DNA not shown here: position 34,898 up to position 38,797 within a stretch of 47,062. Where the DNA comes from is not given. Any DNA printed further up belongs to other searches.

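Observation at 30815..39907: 3030-aa ORF carries both double-psi beta-barrel signatures of a cellular-type RNA polymerase: candidate single-polypeptide, virion-delivered RNAP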

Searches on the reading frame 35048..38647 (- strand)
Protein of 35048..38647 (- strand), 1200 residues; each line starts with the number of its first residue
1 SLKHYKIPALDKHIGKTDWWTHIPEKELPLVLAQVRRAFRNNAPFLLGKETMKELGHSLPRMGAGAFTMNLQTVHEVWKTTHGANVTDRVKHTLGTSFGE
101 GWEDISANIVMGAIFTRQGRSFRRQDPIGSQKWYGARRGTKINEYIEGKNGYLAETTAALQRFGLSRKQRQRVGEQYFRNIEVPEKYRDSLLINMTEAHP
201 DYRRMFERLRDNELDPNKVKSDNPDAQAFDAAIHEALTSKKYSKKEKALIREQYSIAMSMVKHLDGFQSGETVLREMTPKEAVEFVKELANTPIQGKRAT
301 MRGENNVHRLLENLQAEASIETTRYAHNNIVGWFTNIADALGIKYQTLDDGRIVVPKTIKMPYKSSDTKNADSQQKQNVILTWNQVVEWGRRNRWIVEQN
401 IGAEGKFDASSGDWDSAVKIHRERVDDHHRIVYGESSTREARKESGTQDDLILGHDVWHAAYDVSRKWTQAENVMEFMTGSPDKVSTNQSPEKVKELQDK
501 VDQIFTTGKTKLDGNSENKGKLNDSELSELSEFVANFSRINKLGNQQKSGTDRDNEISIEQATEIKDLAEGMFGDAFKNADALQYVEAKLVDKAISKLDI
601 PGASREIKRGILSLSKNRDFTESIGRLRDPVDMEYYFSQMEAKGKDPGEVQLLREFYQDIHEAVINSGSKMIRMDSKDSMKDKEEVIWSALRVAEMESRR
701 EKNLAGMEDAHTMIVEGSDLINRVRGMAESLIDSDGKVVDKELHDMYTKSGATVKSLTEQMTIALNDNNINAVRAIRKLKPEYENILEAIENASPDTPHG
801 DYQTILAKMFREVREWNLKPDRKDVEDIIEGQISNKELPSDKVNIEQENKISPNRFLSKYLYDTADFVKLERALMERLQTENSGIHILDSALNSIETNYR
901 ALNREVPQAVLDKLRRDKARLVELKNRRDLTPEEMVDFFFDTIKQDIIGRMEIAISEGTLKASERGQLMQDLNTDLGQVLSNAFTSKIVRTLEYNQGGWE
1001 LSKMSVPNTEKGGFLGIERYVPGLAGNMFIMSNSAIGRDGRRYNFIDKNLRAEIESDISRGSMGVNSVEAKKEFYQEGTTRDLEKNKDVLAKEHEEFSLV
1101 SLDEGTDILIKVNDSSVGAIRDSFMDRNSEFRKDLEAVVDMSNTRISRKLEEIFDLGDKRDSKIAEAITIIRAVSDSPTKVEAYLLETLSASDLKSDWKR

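Call 102: predict_structure(alignment_id=A3)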
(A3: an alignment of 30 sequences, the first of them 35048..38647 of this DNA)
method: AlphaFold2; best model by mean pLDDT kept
length: 1200 residues; sequences in the alignment: 30
mean_pLDDT: 70.2   pTM: 0.51
mean pLDDT of the five models: 70.2, 66.8, 66.3, 64.6, 64.6
residues with pLDDT >= 90: 62; 70-90: 683; 50-70: 267; < 50: 188
segments of 3 or more residues with pLDDT < 50: 1-24, 114-149, 179-183, 218-226, 403-405, 820-848, 878-882, 1140-1200
pLDDT, mean of each block of 10 residues (from residue 1): 36 38 47 59 55 53 60 73 71 71 64 46 32 35 42 62 63 55 51 74 85 61 55 82 83 85 73 78 89 67 65 82 88 93 83 82 62 84 89 83 54 87 90 74 73 83 84 85 81 87 75 69 80 88 65 74 89 85 81 78 83 82 79 89 81 91 81 71 76 85 81 76 75 76 81 83 75 80 76 59 80 71 35 32 37 79 77 60 66 75 60 77 65 73 84 79 83 84 73 89 76 76 82 83 78 87 75 56 61 75 76 83 73 61 33 34 33 29 31 31
secondary structure, 60 per line:
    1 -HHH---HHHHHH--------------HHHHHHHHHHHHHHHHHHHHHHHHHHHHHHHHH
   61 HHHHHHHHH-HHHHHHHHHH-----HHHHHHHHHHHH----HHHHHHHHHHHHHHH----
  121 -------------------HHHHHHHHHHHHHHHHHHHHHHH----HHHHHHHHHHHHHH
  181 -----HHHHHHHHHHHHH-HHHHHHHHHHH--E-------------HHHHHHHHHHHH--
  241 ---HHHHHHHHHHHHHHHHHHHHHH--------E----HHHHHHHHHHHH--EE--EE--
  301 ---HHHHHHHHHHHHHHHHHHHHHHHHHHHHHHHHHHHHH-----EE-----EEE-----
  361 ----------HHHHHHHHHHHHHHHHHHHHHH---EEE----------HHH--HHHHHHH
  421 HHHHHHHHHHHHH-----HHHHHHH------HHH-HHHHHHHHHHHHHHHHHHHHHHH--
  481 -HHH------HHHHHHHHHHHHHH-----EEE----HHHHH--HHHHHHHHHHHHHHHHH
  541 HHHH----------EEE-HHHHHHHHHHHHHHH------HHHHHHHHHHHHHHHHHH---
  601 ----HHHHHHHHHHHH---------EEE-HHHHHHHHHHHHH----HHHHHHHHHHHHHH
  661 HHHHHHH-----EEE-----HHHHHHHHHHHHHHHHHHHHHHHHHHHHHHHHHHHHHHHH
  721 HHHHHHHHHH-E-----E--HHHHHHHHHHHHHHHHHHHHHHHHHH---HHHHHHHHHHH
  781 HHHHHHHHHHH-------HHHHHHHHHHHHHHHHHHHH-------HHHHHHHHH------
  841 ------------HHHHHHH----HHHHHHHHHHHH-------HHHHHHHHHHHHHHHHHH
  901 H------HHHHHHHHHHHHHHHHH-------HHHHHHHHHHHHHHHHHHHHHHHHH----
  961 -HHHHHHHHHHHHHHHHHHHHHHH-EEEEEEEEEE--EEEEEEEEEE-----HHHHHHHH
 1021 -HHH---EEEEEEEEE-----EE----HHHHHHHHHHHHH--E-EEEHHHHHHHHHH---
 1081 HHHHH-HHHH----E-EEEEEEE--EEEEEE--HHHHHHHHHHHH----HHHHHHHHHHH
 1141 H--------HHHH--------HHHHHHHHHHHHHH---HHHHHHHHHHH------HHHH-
elements in order (helices of 4 or more, strands of 3 or more residues): H8-13 H28-69 H71-80 H86-97 H102-116 H140-162 H167-180 H186-198 H200-210 H227-238 H244-265 H279-290 H304-340 E353-355 H371-392 E396-398 H414-433 H439-445 H456-478 H491-504 E510-512 H517-521 H524-544 E555-557 H559-573 H580-597 H605-616 E626-628 H630-642 H647-667 E673-675 H681-730 H741-766 H770-791 H799-818 H826-834 H853-859 H864-875 H883-901 H908-924 H932-956 H962-984 E986-995 E998-1007 H1013-1020 E1028-1036 H1048-1060 E1065-1067 H1068-1077 H1081-1085 H1087-1090 E1097-1103 E1106-1111 H1114-1125 H1130-1141 H1150-1153 H1162-1175 H1179-1189 H1196-1199

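Call 105: fold_search(model_id=the predicted structure, library=pdb)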
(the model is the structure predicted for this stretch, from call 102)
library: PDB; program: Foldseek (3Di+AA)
matches with E <= 10: 108; with E <= 0.001: 0
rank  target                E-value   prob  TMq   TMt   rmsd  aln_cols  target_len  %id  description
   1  1st6                  2.1e-02  0.21  0.09  0.09  36.5      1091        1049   11  Crystal structure of a cytoskeletal protein (released 2004-08-03)
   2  9j40_A                2.4e-01  0.08  0.07  0.11  29.0       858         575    9  Cryo-EM structure of lysosome cholesterol sencing protein complex (released 2025-04-02)
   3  8xq5_A                5.2e-01  0.04  0.06  0.07  34.0      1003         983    9  Structure of the sea urchin spSLC9C1 in state-3 w/o cAMP dimer (released 2025-01-15)
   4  8iuf_E6               6.4e-01  0.18  0.08  0.22  32.0       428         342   10  Cryo-EM structure of Euglena gracilis super-complex I+III2+IV, composite (released 2024-02-28)
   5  6n4c_F                6.7e-01  0.08  0.07  0.11  29.4       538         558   12  EM structure of the DNA wrapping in bacterial open transcription initiation complex (released 2020-05-27)
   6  8xpq_A                7.3e-01  0.03  0.07  0.07  35.7       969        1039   10  Structure of the sea urchin spSLC9C1 in state-2 w/o cAMP dimer (released 2024-07-17)
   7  9g3y_N                8.6e-01  0.04  0.07  0.10  41.2       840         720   10  Structure of the Native CMG-decorated gamma-Tubulin Ring Complex from Pig Brain (released 2024-10-02)
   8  9exk                  8.6e-01  0.04  0.08  0.09  34.5      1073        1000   11  Scalable protein design using hallucination in a relaxed sequence space (released 2024-10-16)
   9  5y5x_N                8.9e-01  0.06  0.07  0.11  27.9       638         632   10  V/A-type ATPase/synthase from Thermus thermophilus, rotational state 1 (released 2018-01-17)
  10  9fqr_X1               9.3e-01  0.03  0.06  0.03  64.4       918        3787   11  96-nm repeat of axonemal doublet microtubules from bovine sperm (released 2025-03-26)
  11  8srb_A                9.7e-01  0.03  0.08  0.07  39.7       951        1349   11  Cryo-EM structure of TRPM2 chanzyme in the presence of EDTA and ADP-ribose (released 2024-05-08)
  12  8e6t_A                1.5e+00  0.03  0.06  0.06  37.7       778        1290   10  Human TRPM2 ion channel in 1 mM BR-ADPR (released 2024-08-14)
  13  4yfk_F                1.5e+00  0.04  0.07  0.12  31.2       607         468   10  Escherichia coli RNA polymerase in complex with squaramide compound 8. (released 2015-03-11)
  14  5y50                  1.6e+00  0.03  0.06  0.11  27.8       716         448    9  Crystal structure of eukaryotic MATE transporter AtDTX14 (released 2017-12-06)
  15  6z70_A                1.9e+00  0.03  0.06  0.11  27.5       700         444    9  Structure of the MATE family multidrug resistance transporter Aq_128 from Aquifex aeolicus in the outward-facing state (released 2021-12-01)
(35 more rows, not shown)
